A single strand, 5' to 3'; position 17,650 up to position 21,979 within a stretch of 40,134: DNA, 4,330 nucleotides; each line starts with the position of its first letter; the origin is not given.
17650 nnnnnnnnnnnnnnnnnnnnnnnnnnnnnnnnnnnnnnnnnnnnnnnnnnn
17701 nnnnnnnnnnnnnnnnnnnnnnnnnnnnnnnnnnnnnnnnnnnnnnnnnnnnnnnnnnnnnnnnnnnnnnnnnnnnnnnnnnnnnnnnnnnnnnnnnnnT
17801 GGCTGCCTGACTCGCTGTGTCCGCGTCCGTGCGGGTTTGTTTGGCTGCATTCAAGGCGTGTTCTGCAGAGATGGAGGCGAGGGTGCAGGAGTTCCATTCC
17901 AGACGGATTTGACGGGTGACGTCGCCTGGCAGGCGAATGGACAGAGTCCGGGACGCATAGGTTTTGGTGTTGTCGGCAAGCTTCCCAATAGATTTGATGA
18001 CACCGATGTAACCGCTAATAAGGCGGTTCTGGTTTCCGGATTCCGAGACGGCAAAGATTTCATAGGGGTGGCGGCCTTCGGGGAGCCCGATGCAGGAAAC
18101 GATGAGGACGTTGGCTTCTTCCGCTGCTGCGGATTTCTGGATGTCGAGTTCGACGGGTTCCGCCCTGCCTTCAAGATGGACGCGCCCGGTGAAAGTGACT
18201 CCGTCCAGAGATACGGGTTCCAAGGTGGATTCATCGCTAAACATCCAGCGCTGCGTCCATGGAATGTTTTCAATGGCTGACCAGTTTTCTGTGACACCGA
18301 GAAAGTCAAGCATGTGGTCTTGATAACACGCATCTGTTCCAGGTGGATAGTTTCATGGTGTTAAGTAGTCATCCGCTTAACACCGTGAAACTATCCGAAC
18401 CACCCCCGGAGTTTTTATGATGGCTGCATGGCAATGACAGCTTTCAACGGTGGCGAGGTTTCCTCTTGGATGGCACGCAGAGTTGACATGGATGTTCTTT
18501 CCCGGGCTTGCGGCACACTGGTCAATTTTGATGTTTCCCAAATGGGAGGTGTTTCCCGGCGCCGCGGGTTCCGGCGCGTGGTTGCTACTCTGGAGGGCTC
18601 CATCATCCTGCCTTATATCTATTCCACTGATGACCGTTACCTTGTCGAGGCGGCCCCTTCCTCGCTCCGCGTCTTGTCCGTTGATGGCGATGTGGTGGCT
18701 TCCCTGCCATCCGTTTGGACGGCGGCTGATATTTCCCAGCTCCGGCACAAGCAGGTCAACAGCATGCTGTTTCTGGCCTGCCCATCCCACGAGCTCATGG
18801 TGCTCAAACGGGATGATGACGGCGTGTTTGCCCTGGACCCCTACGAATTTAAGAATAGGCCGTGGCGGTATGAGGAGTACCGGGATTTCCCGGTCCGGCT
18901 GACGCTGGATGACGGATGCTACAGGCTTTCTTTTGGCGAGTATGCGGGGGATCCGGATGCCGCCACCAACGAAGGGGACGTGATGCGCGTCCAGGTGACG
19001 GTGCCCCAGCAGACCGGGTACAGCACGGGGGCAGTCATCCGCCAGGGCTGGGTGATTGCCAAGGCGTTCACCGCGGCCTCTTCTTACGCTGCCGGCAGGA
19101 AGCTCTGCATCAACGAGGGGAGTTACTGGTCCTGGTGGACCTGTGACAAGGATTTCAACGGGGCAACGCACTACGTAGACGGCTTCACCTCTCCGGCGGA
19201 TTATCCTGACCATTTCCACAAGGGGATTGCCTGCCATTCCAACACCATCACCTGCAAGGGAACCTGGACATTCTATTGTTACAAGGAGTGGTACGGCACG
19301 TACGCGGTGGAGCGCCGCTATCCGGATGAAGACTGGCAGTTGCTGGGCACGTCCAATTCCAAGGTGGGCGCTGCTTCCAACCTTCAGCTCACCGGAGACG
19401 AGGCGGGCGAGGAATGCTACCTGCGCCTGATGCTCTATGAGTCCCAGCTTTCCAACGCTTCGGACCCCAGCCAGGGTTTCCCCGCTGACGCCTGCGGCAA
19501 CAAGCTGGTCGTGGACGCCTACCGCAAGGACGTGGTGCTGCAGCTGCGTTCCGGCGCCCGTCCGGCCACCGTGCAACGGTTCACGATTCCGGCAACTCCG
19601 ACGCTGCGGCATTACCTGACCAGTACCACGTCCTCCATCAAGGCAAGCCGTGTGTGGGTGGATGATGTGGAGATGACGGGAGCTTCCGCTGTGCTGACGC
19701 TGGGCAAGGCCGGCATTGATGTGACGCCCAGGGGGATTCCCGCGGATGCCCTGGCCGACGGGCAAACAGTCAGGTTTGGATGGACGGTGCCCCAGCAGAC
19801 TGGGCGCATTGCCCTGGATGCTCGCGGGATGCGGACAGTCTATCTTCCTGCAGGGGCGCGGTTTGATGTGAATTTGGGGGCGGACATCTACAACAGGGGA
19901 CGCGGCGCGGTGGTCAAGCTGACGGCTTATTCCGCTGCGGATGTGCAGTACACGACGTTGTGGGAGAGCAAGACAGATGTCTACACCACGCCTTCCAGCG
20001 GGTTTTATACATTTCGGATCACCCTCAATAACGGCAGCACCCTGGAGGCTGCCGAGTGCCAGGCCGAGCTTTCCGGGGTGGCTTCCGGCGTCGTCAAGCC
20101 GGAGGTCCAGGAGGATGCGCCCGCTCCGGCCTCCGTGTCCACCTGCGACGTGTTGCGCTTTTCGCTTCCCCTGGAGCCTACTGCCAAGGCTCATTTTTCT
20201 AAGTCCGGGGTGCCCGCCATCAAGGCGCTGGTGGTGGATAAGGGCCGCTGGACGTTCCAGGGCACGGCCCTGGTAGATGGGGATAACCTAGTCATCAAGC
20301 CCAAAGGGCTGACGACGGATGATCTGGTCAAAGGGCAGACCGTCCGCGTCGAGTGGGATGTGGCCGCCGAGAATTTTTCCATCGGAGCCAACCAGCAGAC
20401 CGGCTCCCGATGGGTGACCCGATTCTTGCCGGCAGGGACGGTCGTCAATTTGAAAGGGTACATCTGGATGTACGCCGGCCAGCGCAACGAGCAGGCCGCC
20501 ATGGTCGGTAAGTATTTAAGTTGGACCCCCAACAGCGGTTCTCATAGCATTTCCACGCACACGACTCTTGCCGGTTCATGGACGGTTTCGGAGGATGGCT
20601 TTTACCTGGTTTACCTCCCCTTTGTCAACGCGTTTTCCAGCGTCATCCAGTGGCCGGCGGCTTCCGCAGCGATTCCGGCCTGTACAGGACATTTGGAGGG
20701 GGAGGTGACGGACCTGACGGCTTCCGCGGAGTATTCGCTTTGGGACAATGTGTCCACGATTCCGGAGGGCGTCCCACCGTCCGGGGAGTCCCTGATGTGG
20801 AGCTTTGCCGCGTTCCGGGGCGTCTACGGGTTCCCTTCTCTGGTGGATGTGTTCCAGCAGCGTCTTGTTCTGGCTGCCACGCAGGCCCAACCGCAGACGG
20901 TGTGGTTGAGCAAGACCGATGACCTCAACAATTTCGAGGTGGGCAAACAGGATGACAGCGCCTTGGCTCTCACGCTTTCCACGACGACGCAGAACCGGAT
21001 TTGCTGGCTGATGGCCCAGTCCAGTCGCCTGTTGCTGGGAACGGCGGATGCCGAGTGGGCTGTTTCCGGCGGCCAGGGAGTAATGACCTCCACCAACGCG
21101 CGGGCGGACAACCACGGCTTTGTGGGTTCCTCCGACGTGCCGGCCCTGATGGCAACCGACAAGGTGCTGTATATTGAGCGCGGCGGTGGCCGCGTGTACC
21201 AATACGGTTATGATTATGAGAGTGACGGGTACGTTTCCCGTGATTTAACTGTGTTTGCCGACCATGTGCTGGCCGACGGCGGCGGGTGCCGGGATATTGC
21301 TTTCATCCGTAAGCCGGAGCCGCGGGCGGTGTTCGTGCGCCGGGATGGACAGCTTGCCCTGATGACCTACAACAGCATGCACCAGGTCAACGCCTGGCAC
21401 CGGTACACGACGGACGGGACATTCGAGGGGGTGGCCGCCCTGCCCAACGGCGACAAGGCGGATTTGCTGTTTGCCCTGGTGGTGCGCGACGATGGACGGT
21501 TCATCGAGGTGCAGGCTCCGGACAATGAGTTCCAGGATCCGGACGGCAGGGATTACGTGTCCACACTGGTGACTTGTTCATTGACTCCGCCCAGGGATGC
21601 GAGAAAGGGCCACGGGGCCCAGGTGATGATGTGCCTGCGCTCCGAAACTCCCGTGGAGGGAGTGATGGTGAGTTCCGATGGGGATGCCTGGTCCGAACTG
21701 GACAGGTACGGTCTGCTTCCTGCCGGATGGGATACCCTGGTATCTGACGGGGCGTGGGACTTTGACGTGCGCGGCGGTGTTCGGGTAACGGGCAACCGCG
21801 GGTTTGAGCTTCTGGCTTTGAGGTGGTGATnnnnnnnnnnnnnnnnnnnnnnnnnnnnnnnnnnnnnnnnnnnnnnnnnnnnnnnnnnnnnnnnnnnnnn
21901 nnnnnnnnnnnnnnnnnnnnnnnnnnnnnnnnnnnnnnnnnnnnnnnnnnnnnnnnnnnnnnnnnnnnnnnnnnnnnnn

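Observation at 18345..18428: Perfectly centred 21-bp inverted repeat between divergent late genes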

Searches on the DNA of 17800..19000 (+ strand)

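Call 6: search_dna_similar(query=window:17800-19000:+, collection=phages, mode=distant, max_rows=30)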
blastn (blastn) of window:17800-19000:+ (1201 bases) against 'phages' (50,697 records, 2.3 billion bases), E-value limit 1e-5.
No match.
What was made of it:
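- Tried and rejected: blastn of 17800-19000 against 50,697 GenBank phage records found no match (call 6), so no annotated relative exists there.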

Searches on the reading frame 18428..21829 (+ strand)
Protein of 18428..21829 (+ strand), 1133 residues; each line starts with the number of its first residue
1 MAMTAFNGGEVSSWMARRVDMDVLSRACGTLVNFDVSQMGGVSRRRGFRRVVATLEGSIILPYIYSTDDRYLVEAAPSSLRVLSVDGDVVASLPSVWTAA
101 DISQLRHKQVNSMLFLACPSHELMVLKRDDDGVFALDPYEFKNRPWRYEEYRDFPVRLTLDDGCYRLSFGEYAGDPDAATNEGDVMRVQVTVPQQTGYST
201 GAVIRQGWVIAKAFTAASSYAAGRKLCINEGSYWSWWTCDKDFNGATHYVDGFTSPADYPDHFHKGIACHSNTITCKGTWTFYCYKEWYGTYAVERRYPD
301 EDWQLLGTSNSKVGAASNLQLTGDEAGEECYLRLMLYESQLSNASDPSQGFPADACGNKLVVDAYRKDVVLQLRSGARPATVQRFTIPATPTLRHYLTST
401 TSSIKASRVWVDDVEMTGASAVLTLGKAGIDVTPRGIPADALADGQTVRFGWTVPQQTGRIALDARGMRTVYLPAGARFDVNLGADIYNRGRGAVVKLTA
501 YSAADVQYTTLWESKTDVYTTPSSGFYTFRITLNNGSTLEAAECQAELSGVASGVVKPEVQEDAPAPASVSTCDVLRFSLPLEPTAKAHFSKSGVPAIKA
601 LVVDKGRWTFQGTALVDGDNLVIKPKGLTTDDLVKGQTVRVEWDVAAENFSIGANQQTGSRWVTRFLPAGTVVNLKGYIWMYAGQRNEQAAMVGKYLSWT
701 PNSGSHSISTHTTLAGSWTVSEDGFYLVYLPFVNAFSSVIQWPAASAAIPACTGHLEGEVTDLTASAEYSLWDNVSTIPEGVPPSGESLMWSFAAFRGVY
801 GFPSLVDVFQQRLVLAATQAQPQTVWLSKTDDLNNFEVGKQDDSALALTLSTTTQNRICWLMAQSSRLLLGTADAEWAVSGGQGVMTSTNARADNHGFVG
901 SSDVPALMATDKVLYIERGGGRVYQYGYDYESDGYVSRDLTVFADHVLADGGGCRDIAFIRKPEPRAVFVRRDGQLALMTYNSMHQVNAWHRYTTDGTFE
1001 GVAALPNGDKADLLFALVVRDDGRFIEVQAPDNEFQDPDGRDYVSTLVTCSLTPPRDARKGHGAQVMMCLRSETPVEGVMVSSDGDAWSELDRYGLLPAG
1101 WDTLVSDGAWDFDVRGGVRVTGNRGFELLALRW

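Call 7: search_protein_families(library=phrogs, proteins=[window:18428-21829:+], max_evalue=0.001)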
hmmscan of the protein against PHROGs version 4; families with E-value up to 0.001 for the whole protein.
window:18428-21829:+ (1133 aa): 5 families
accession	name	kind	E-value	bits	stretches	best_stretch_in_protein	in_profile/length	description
phrog_376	-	tail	5.3e-95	320.3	2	771-1034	270-535/712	tail protein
phrog_15566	-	tail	8.3e-42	144.4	1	786-1032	31-281/552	tail protein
phrog_30010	-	unknown function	2.2e-10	40.9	1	922-1020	190-286/517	-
phrog_20269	-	unknown function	2.9e-10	40.7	1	5-147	9-161/374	-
phrog_21185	-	tail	1.5e-06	27.6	1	801-935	470-614/1038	tail protein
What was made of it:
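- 18428..21829 (+): Tail tubular B (nozzle)-like gene, the first gene of the plus late operon. terL follows at 21831-23474. call 7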

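Call 8: search_protein_families(library=pfam, proteins=[window:18428-21829:+], max_evalue=0.001)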
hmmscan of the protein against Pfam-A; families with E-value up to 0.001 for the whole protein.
window:18428-21829:+ (1133 aa): 0 families

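Call 17: find_related_loci(query=window:18428-21829:+, collection=viral_contigs, flank=8000)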
Query window:18428-21829:+ (1133 aa) in viral_contigs; peptide patterns used: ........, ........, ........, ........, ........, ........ (x = any residue, [..] = any of these).
70 stretches matched a pattern; 69 encode a relative of the query (tblastn E <= 1e-3); 67 distinct loci.
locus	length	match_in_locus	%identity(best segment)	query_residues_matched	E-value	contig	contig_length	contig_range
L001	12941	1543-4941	96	1-1133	0e+0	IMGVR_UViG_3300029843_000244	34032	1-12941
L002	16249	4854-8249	84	1-1131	0e+0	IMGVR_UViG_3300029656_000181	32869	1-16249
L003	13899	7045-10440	84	1-1131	0e+0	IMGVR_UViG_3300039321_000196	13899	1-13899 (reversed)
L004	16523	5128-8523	84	1-1131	0e+0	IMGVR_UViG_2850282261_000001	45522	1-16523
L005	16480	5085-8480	84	1-1131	0e+0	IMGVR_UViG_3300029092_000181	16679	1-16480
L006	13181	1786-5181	84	1-1131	0e+0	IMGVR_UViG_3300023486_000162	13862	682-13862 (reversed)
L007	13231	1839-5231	83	1-1131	0e+0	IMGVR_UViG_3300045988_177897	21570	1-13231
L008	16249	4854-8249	82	1-1131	0e+0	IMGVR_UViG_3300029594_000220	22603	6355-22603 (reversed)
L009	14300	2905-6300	82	1-1131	0e+0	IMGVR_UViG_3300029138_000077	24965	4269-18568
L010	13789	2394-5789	76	1-1133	0e+0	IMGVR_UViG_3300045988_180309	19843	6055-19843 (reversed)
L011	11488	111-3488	68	1-1131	0e+0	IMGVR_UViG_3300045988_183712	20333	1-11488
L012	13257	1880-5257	68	1-1131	0e+0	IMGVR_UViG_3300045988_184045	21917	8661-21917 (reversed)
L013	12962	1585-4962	67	1-1131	0e+0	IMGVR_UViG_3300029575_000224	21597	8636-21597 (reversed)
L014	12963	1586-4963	67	1-1131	0e+0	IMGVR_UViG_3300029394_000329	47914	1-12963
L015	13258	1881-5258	67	1-1131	0e+0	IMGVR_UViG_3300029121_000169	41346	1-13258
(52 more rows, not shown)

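Call 22: find_related_loci(query=window:18428-21829:+, collection=genome_contigs, flank=10000)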
Query window:18428-21829:+ (1133 aa) in genome_contigs; peptide patterns used: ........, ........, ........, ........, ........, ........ (x = any residue, [..] = any of these).
23 stretches matched a pattern; 3 encode a relative of the query (tblastn E <= 1e-3); 3 distinct loci.
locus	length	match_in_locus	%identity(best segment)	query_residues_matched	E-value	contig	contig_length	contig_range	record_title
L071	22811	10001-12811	59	1-1129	0e+0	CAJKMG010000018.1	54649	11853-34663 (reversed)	MAG TPA_asm: uncultured Akkermansia sp. isolate ERR414247-bin.14 genome assembly, contig: NODE_344_length_54649_cov_11.2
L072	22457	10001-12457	48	5-1132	3e-92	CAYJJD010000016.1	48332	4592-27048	MAG TPA_asm: uncultured Akkermansia sp. isolate ERP123703_co1_286 genome assembly, contig: NODE_670_length_48332_cov_383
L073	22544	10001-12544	44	1-1132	2e-89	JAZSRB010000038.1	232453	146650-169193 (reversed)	MAG: Akkermansia sp. isolate T1900044540_TS20190006.MAGScoT_cleanbin_000016 SGB_57_k141_1888282, whole genome shotgun se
